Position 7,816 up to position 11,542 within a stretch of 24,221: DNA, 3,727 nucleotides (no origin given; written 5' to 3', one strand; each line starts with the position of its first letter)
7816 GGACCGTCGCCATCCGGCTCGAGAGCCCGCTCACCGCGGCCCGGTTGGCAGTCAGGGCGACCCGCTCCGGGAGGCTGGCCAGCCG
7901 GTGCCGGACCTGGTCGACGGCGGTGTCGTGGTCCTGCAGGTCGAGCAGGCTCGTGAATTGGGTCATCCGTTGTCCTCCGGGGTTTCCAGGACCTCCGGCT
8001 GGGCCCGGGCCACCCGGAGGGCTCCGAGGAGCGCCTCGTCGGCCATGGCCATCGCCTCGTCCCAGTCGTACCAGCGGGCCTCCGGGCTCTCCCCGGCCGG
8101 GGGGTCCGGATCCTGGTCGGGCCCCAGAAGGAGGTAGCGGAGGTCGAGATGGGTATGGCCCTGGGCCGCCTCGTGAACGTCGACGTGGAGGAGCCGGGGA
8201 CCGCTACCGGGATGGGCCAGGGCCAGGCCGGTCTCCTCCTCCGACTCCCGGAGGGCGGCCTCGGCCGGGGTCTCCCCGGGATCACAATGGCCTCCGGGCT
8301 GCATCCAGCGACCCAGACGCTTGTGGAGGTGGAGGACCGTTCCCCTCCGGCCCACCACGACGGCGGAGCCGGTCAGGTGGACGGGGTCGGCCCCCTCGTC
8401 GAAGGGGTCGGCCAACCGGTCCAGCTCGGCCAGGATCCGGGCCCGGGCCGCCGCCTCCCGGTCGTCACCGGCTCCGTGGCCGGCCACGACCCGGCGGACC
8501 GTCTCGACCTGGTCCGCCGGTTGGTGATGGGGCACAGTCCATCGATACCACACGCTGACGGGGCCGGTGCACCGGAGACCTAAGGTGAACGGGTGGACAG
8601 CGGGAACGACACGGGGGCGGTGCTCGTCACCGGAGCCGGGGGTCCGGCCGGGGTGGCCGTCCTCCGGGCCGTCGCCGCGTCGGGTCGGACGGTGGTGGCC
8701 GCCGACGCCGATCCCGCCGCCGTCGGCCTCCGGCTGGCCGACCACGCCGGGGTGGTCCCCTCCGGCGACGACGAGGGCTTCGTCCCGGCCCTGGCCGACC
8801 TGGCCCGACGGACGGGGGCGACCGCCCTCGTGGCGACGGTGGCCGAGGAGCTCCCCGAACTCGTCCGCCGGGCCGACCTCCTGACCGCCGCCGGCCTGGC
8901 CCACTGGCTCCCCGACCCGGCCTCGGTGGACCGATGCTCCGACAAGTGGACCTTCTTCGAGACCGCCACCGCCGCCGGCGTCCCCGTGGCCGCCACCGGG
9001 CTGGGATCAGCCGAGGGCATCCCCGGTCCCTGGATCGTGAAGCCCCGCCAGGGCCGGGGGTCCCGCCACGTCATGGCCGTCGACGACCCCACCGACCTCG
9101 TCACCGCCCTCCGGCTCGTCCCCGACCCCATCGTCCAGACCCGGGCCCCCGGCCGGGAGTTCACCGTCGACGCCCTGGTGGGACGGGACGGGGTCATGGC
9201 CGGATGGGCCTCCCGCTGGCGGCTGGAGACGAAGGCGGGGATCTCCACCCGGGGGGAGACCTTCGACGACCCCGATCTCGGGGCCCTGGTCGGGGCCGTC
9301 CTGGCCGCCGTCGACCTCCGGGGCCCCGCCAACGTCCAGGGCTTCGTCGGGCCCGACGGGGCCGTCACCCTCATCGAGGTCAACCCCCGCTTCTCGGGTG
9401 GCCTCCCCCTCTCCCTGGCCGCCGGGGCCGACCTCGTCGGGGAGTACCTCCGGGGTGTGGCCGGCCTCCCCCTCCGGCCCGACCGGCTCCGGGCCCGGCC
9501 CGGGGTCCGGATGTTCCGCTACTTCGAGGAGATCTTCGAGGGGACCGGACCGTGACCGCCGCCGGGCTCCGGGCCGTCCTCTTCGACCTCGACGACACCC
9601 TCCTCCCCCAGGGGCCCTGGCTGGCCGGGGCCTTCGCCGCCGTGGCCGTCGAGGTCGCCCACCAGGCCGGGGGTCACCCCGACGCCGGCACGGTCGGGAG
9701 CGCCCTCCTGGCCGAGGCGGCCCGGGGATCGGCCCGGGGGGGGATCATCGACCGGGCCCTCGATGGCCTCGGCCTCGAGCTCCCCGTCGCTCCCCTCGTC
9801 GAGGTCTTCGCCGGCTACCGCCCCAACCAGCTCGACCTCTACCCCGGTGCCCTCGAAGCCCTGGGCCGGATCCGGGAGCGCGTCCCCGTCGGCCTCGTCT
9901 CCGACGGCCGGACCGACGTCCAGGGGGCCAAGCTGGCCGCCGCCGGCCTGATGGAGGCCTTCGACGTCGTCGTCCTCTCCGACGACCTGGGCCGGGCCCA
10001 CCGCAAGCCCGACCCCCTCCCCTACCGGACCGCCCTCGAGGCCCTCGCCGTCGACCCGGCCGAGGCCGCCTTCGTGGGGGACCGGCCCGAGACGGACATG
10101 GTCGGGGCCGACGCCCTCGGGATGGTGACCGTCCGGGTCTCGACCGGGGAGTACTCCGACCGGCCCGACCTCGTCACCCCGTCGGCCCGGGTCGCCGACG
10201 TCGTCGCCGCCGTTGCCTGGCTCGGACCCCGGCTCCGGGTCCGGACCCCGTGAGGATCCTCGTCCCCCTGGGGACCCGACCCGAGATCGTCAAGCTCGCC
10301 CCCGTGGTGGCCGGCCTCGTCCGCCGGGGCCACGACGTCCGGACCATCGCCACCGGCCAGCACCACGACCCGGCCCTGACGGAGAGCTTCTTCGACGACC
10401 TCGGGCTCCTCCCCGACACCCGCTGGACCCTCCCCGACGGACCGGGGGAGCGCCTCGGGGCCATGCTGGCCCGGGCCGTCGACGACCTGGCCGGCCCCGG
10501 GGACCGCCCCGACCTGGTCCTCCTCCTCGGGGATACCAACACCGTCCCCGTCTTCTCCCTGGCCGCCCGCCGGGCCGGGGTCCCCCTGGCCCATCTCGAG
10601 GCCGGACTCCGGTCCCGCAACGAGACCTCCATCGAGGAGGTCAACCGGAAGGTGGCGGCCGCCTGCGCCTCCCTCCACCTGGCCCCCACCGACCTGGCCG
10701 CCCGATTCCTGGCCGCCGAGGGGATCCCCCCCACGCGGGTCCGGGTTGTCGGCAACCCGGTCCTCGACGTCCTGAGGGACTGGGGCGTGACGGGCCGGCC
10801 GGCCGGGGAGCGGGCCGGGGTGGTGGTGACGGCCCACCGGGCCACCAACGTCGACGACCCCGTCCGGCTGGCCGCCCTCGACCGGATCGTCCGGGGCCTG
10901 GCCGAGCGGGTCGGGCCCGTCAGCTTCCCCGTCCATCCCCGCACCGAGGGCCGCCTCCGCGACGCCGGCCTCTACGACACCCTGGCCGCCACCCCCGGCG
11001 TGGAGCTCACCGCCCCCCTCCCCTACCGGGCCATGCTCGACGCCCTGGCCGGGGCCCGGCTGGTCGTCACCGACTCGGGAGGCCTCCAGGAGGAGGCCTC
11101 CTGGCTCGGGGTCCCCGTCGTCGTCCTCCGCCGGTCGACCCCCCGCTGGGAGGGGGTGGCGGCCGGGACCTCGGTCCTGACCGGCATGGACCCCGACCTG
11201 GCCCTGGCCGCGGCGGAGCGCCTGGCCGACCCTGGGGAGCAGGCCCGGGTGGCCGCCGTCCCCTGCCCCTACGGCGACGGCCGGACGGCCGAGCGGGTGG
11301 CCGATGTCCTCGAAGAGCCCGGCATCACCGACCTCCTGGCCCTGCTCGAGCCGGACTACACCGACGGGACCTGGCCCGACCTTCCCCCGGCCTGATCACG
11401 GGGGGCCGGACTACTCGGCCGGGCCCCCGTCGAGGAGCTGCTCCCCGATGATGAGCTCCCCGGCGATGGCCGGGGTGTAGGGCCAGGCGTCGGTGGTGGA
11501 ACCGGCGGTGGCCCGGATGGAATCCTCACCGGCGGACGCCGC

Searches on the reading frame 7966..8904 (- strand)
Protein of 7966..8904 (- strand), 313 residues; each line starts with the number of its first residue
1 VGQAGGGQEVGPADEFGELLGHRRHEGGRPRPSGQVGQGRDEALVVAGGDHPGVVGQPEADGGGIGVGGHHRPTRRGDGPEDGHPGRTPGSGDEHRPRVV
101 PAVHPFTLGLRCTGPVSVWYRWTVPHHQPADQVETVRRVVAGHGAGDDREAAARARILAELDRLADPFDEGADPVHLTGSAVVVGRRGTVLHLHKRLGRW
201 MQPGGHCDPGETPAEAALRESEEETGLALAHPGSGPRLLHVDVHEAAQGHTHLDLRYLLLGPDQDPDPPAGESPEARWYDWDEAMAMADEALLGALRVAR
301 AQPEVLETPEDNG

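Call 11: search_protein_families(library=pfam, proteins=[window:7966-8904:-], max_evalue=0.01)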
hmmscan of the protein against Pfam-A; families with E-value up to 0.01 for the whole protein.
window:7966-8904:- (313 aa): 1 family
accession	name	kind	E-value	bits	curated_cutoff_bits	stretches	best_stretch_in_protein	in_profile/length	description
PF00293.34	NUDIX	-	9.6e-15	55.2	21.1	1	181-286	8-119/134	NUDIX domain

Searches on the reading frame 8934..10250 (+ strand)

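Call 12: search_protein_families(library=pfam, proteins=[window:8934-10250:+], max_evalue=0.01)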
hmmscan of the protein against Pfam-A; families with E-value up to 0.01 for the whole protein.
window:8934-10250:+ (439 aa): 5 families
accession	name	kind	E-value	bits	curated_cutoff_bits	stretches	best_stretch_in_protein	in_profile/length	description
PF00702.32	Hydrolase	-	1.5e-22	81.4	26.4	1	213-395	2-190/191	haloacid dehalogenase-like hydrolase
PF13419.12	HAD_2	-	7.3e-18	65.7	23.8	1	215-402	1-178/178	Haloacid dehalogenase-like hydrolase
PF13242.12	Hydrolase_like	-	2.7e-14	53.3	22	1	357-425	3-70/75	HAD-hyrolase-like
PF12710.13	HAD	-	1.8e-05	25.7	27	1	215-385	1-182/189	haloacid dehalogenase-like hydrolase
PF09419.16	PGP_phosphatase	-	0.0018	18.3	20.4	0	374-405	135-166/168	Mitochondrial PGP phosphatase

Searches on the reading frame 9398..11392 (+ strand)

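Call 12: search_protein_families(library=pfam, proteins=[window:9398-11392:+], max_evalue=0.01)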
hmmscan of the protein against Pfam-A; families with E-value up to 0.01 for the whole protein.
window:9398-11392:+ (665 aa): 1 family
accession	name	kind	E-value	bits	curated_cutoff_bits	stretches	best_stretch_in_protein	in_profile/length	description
PF02350.25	Epimerase_2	-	7.4e-80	268.8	30.6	1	312-639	9-347/347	UDP-N-acetylglucosamine 2-epimerase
